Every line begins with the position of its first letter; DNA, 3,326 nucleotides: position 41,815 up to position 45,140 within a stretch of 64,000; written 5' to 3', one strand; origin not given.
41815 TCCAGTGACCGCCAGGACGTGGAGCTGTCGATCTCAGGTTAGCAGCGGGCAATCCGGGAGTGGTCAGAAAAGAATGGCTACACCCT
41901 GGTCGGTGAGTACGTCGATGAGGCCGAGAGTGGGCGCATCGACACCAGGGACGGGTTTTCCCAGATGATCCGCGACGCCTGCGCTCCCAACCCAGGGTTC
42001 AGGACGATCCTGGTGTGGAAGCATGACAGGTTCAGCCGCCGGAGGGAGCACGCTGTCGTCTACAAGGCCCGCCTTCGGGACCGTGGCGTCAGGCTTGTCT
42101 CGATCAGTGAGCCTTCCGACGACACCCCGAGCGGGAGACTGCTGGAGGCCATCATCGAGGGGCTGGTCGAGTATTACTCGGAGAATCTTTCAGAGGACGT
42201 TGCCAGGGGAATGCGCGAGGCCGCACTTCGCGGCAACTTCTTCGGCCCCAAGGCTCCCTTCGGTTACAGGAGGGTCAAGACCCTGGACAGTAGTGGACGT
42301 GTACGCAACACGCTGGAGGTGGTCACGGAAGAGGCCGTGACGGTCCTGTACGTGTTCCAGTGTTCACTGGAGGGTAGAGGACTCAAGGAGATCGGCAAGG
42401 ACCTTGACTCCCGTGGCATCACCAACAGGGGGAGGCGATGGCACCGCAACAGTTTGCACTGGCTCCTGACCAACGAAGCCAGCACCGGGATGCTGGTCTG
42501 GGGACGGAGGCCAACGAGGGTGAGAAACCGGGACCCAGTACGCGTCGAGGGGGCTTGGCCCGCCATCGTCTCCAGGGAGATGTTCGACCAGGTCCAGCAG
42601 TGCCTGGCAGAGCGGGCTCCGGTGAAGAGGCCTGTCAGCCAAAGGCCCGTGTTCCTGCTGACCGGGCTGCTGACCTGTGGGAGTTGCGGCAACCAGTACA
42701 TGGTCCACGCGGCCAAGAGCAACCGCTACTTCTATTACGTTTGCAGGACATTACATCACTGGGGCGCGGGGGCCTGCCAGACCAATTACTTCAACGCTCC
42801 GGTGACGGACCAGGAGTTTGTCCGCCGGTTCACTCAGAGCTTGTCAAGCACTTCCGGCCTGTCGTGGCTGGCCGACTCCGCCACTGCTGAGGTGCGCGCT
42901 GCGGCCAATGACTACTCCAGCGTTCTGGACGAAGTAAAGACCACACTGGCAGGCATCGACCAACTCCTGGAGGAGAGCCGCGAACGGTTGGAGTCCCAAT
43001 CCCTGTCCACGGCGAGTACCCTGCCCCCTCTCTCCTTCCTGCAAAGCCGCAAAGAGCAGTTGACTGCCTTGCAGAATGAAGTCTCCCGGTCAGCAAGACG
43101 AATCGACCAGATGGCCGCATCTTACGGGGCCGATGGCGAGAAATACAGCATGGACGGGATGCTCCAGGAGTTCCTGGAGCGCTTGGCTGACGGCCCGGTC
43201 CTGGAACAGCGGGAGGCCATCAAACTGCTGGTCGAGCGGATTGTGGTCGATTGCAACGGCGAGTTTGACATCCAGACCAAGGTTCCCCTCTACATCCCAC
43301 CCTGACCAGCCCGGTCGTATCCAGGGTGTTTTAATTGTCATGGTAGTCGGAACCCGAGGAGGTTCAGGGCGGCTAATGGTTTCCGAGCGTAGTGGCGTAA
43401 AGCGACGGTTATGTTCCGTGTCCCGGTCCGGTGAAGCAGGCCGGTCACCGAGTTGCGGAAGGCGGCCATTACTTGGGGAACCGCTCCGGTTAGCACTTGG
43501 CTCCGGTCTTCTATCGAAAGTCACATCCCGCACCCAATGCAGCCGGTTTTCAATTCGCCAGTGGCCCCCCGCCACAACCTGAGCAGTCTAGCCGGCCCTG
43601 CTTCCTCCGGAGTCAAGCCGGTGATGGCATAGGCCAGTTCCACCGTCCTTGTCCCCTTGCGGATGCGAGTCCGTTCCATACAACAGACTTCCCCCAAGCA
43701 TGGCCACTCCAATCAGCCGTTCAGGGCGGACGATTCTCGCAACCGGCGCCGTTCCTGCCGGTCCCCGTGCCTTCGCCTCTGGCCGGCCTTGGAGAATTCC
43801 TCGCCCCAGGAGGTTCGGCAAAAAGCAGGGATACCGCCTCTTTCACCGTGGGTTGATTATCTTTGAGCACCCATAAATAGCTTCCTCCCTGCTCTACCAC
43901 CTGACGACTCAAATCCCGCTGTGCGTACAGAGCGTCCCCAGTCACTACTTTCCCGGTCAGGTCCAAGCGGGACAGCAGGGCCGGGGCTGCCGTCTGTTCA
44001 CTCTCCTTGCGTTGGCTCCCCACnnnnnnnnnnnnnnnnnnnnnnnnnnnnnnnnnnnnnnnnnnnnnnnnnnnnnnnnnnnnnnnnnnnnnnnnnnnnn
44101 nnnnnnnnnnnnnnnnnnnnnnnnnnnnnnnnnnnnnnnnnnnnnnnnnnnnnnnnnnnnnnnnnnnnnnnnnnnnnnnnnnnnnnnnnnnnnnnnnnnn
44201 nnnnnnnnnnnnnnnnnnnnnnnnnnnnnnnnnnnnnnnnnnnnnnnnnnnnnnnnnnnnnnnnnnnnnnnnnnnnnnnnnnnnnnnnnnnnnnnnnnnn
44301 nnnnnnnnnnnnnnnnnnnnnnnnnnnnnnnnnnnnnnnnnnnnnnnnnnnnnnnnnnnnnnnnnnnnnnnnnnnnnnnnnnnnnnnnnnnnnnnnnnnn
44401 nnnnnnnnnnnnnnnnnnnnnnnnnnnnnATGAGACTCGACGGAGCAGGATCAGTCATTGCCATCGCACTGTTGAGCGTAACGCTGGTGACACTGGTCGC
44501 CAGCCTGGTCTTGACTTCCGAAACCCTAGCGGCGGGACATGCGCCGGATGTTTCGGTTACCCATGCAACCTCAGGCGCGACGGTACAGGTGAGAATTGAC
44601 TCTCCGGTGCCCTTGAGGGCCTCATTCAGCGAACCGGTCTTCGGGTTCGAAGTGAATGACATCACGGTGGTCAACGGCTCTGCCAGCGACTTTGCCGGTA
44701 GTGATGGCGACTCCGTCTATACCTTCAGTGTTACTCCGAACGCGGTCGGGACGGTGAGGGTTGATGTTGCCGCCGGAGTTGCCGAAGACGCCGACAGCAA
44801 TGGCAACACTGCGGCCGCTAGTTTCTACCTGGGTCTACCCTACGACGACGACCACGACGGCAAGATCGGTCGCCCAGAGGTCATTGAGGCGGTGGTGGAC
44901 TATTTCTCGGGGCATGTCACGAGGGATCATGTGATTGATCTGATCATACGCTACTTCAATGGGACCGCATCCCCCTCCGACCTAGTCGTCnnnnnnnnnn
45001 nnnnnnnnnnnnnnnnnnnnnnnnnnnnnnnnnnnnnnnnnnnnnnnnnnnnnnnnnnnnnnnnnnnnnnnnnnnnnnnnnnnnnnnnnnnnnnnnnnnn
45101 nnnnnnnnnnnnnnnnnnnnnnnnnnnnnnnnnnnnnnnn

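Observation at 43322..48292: ISAs1-type element three to four times normal size, carrying a 1251-aa CARDB-repeat passenger gene, with intact IRs and 10-bp target duplication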

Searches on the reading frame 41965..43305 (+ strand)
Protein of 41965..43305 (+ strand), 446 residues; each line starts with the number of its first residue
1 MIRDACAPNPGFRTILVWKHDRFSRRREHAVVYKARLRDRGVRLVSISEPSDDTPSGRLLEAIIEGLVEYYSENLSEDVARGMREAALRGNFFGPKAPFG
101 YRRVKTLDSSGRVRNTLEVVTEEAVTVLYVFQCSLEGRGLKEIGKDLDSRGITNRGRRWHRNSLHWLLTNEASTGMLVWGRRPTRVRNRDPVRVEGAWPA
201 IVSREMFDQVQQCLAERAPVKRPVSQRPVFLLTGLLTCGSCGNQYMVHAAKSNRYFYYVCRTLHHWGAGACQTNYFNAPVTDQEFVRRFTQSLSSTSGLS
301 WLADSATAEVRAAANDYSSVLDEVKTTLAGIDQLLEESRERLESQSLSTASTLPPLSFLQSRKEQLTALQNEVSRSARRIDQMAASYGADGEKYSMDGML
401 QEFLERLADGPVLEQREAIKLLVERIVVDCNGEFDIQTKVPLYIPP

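Call 13: search_protein_families(library=pfam, proteins=[window:41965-43305:+], max_evalue=0.01)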
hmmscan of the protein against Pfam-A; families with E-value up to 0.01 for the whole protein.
window:41965-43305:+ (446 aa): 3 families
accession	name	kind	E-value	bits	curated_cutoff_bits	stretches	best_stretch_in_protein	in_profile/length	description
PF07508.19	Recombinase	-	2.5e-20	73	21.1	1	122-217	2-102/102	Recombinase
PF00239.26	Resolvase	-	2.6e-15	57.2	23.3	1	5-90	58-143/145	Resolvase, N terminal domain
PF13408.12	Zn_ribbon_recom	-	5.2e-11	43.2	25.3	1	231-288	1-56/58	Recombinase zinc beta ribbon domain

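Call 17: find_encoding_contigs(protein=window:41965-43305:+, flank=10000, max_places=10)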
Protein window:41965-43305:+ (446 aa): no gene with exactly this product is on record in the collection.

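Call 45: search_protein_families(library=ncbifam, proteins=[window:41965-43305:+], max_evalue=0.001)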
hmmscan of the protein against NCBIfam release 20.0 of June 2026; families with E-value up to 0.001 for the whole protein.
window:41965-43305:+ (446 aa): 4 families
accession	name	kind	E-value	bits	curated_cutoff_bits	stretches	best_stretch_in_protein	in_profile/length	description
NF047343.1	SCCmet_CcrB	equivalog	8.6e-20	70.9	900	1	11-297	75-368/542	cassette chromosome recombinase CcrB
NF041201.1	recomb_XisF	equivalog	2.6e-17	62.9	375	1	13-276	62-339/465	fdxN element excision recombinase XisF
NF047347.1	SCCmet_CcrC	equivalog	1.6e-16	59.9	900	1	14-426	76-502/558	cassette chromosome recombinase CcrC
NF047344.1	SCCmet_CcrA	equivalog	2.2e-13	50.1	700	1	59-286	115-318/442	cassette chromosome recombinase CcrA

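Call 66: find_related_loci(query=window:41965-43305:+, collection=metagenome_contigs, flank=7000)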
Query window:41965-43305:+ (446 aa) in metagenome_contigs; peptide patterns used: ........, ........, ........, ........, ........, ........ (x = any residue, [..] = any of these).
365 stretches matched a pattern, but none encodes a relative of the query by tblastn (E <= 1e-3).
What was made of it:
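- Tried and rejected: A recombinase-based search for orthologous empty sites in metagenome_contigs found no relatives (call 66).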

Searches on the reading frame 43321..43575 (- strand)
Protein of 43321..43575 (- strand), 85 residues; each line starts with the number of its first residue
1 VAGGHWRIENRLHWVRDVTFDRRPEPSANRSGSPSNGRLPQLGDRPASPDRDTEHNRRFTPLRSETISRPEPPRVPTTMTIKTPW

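Call 13: search_protein_families(library=pfam, proteins=[window:43321-43575:-], max_evalue=0.01)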
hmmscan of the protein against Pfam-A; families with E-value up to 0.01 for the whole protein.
seq(85 aa): 0 families

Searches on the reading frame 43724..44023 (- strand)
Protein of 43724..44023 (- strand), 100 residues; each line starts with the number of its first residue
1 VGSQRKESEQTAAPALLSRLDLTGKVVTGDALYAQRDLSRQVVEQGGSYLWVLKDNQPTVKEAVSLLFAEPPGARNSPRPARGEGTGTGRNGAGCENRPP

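Call 13: search_protein_families(library=pfam, proteins=[window:43724-44023:-], max_evalue=0.01)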
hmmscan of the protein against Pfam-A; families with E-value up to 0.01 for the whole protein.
seq(100 aa): 1 family
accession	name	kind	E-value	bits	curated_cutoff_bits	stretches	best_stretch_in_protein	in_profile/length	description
PF01609.27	DDE_Tnp_1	-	7.2e-05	23.1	23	1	4-58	56-111/200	Transposase DDE domain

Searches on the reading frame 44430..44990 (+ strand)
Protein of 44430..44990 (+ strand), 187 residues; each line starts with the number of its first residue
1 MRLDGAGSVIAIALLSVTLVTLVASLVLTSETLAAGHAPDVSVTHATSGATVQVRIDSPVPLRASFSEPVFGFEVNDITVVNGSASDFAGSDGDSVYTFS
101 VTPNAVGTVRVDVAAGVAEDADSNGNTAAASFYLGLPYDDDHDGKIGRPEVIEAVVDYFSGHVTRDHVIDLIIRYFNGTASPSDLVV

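Call 48: find_homologous_proteins(query=window:44430-44990:+, max_evalue=0.00001)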
Query seq(187 aa) (187 aa): 35 proteins with E <= 0.00001 among 714 candidates.
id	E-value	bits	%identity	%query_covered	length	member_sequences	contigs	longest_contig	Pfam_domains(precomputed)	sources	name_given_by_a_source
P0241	6.6e-96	337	87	100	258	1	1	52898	PF19078.7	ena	-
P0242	2.0e-47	179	60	75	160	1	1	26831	PF19078.7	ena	-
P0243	5.6e-45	171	60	78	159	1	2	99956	PF19078.7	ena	-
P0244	1.6e-43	167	61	72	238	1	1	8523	PF00560.40,PF12799.14,PF13855.13,PF19078.7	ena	-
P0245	3.6e-43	165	60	73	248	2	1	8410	PF23598.2,PF00560.40,PF12799.14,PF13855.13,PF19078.7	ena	-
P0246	4.2e-43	165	59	73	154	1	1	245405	PF19078.7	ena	-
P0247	1.0e-42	164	58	75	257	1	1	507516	PF19078.7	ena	-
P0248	1.6e-42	163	64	68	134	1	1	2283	PF19078.7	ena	-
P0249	2.4e-42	163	55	78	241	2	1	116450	PF00560.40,PF12799.14,PF19078.7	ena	-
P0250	4.1e-42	162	62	69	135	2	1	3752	PF19078.7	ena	-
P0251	5.0e-41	158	58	78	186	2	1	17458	PF19078.7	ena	-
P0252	1.7e-40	157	58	75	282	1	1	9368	PF23598.2,PF00560.40,PF12799.14,PF13855.13,PF19078.7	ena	-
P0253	3.1e-40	156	58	75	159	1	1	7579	PF19078.7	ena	-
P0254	3.6e-40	156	61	67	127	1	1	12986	PF19078.7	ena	-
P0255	1.1e-39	154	57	66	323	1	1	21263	PF00560.40,PF12799.14,PF13855.13,PF19078.7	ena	-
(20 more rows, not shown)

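Call 49: find_encoding_contigs(protein=P0241, flank=10000, max_places=5)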
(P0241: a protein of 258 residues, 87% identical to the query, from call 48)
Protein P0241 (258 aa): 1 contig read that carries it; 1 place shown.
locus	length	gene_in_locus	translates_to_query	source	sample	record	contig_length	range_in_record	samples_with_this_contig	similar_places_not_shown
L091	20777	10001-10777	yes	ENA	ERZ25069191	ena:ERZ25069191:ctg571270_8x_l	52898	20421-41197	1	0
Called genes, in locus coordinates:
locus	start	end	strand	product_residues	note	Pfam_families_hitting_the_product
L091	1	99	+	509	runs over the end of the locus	PF22352:K319L-like_PKD (faint), PF00630:Filamin (faint), PF18911:PKD_4 (weak), PF00801:PKD (weak), PF17957:Big_7 (faint), PF18911:PKD_4, PF00801:PKD (weak), PF03160:Calx-beta, +3 more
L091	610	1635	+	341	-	PF18911:PKD_4 (faint), PF00801:PKD (weak)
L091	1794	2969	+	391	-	PF00560:LRR_1 (faint), PF13516:LRR_6 (faint), PF13855:LRR_8 (weak), PF12799:LRR_4 (weak)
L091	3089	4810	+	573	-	PF00560:LRR_1 (faint), PF12799:LRR_4 (faint), PF23598:LRR_14 (faint), PF12733:Cadherin-like, PF00041:fn3, PF13855:LRR_8 (weak), PF19078:Big_12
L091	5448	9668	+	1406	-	PF00041:fn3, PF25059:FN3_DSCAM-DSCAML_C (weak), PF12733:Cadherin-like, PF19755:DUF6242 (faint), PF12733:Cadherin-like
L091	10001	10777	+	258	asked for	PF19078:Big_12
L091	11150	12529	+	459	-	PF13392:HNH_3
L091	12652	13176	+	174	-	-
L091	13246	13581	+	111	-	PF01526:DDE_Tnp_Tn3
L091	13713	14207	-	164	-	-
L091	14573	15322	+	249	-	-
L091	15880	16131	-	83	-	-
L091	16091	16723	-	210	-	-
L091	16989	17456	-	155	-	-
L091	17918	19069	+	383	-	PF00296:Bac_luciferase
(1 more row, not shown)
